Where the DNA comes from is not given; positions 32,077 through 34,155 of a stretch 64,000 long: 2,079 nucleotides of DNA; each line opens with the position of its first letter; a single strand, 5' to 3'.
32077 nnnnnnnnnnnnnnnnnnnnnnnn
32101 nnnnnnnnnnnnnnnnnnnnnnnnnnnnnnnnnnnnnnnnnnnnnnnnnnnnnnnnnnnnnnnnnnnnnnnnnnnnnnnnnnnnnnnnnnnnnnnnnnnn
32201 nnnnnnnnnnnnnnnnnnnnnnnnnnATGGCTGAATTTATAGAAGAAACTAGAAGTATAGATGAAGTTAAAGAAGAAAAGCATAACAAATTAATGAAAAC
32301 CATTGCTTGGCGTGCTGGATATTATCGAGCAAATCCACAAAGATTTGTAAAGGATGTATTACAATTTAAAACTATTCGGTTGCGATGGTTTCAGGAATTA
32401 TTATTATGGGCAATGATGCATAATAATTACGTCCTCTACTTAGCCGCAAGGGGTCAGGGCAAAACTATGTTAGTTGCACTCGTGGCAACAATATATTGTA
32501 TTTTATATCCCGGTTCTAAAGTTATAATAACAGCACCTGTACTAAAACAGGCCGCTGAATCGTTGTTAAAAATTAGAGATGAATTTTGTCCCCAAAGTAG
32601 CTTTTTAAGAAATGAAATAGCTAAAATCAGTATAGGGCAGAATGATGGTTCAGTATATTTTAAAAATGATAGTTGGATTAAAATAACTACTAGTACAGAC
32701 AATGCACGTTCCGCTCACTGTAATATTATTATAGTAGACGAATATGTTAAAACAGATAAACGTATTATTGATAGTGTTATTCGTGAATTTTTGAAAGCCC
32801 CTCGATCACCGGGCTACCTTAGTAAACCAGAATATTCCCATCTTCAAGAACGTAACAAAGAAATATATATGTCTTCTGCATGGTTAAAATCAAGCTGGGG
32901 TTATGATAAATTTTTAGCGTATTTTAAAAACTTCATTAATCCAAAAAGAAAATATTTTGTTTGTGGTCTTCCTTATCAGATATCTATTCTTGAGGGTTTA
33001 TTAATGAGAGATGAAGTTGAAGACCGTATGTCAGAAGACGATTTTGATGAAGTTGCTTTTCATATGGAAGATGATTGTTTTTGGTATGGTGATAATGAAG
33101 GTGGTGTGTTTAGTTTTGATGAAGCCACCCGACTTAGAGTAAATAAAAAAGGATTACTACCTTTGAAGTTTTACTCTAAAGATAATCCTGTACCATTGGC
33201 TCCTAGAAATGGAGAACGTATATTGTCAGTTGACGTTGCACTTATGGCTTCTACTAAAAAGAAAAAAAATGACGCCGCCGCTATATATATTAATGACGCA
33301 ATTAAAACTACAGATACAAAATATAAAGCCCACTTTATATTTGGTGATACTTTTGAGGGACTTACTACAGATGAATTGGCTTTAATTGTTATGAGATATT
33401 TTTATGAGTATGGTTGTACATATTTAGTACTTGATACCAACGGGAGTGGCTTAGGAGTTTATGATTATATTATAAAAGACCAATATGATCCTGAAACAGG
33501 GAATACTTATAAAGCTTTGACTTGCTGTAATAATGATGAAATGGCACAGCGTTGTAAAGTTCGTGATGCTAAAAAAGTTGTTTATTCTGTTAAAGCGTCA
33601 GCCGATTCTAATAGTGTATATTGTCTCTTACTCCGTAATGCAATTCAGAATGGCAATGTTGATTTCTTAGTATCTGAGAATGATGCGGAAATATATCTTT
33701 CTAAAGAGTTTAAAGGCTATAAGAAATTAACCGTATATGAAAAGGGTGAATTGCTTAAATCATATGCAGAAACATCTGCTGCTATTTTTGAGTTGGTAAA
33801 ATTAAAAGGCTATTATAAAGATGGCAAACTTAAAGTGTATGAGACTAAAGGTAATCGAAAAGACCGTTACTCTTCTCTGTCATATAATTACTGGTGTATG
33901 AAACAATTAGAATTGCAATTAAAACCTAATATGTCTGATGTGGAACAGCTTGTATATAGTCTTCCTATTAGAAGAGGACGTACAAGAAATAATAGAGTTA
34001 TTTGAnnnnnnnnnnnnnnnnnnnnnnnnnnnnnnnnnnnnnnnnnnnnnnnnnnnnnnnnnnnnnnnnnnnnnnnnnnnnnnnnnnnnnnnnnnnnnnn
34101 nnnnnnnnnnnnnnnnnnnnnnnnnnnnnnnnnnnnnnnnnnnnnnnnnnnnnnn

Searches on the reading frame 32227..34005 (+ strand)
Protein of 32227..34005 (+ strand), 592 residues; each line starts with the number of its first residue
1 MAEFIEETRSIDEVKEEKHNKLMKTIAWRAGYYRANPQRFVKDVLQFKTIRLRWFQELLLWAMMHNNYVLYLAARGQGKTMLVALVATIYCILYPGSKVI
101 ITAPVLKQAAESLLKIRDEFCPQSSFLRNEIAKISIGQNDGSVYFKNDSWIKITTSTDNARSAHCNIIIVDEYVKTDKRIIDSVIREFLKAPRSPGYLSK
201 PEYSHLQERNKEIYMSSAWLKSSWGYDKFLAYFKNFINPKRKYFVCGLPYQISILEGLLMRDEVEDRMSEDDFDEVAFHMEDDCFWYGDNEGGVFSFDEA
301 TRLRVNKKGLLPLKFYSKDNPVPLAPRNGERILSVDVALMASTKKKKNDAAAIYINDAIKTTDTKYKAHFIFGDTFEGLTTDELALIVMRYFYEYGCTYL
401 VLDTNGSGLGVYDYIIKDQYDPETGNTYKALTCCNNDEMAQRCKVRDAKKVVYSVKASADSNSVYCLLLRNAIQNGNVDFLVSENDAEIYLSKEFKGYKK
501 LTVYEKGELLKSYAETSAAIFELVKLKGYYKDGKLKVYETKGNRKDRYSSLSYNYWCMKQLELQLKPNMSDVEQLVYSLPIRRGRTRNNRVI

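Call 42: search_protein_families(library=pfam, proteins=[window:32227-34005:+], max_evalue=0.0001)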
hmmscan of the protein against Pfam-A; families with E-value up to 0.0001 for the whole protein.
window:32227-34005:+ (592 aa): 0 families

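Call 43: search_dna_similar(query=window:32227-34002:+, collection=phages, mode=protein, max_evalue=1e-10, max_rows=12)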
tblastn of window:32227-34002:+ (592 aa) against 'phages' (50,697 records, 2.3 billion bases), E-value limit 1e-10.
Records with a match: 130; places in all: 131; records where one place covers at least 80% of the query: 94.
Best place of each record, by identity: <60% 130.
By first word of the organism name: Bacillus 70; Lactococcus 22; Clostridioides 6; Bacteriophage 5; Clostridium 5; Mammaliicoccus 4; Staphylococcus 4; Thomasclavelia 2; Geobacillus 2; Brevibacillus 2; and 7 more.
By host as written in the record: Lactococcus lactis 17; - 10; Bacillus anthracis Sterne 10; Bacillus subtilis BEST7003 8; Bacillus anthracis 7; Bacillus subtilis 6; Bacillus subtilis subsp. subtilis str. 168 6; Bacillus cereus 6; and 37 more.
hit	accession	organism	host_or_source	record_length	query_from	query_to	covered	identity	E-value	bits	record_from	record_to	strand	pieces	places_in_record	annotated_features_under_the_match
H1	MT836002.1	Bacteriophage sp.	human fecal samples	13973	13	583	96%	41.5%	2e-130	427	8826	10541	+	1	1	record has no annotation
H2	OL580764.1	Bacillus phage vB_BsuS-Goe14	Bacillus subtilis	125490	21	577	94%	41.7%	2e-121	401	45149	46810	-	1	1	hypothetical protein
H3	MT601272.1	Bacillus phage vB_BsuS-Goe11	Bacillus subtilis Delta6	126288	21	577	94%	41.7%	2e-121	401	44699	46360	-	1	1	hypothetical: hypothetical protein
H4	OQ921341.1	Bacillus phage SPbetaL1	Bacillus subtilis BEST7003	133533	21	577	94%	41.5%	2e-121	401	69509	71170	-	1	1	hypothetical protein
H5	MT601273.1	Bacillus phage vB_BsuS-Goe12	Bacillus subtilis Delta6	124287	21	577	94%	41.5%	2e-121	401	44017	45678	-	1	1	hypothetical: hypothetical protein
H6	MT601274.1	Bacillus phage vB_BsuS-Goe13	Bacillus subtilis Delta6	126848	21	577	94%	41.5%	2e-121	401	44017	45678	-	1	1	hypothetical: hypothetical protein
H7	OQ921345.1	Bacillus phage SPbetaL5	Bacillus subtilis BEST7003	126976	21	577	94%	41.5%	2e-121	401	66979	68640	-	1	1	hypothetical protein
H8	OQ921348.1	Bacillus phage SPbetaL8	Bacillus subtilis BEST7003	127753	21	577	94%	41.5%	2e-121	401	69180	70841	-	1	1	hypothetical protein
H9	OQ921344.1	Bacillus phage SPbetaL4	Bacillus subtilis BEST7003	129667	21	577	94%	41.5%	4e-121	400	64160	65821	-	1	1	hypothetical protein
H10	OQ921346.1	Bacillus phage SPbetaL6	Bacillus subtilis BEST7003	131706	21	577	94%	41.5%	4e-121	400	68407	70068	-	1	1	hypothetical protein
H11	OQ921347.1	Bacillus phage SPbetaL7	Bacillus subtilis BEST7003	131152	21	577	94%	41.5%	4e-121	400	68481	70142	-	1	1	hypothetical protein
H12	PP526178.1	Bacillus phage phi3T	Bacillus subtilis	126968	21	577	94%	41.5%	5e-121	400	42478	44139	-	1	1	record has no annotation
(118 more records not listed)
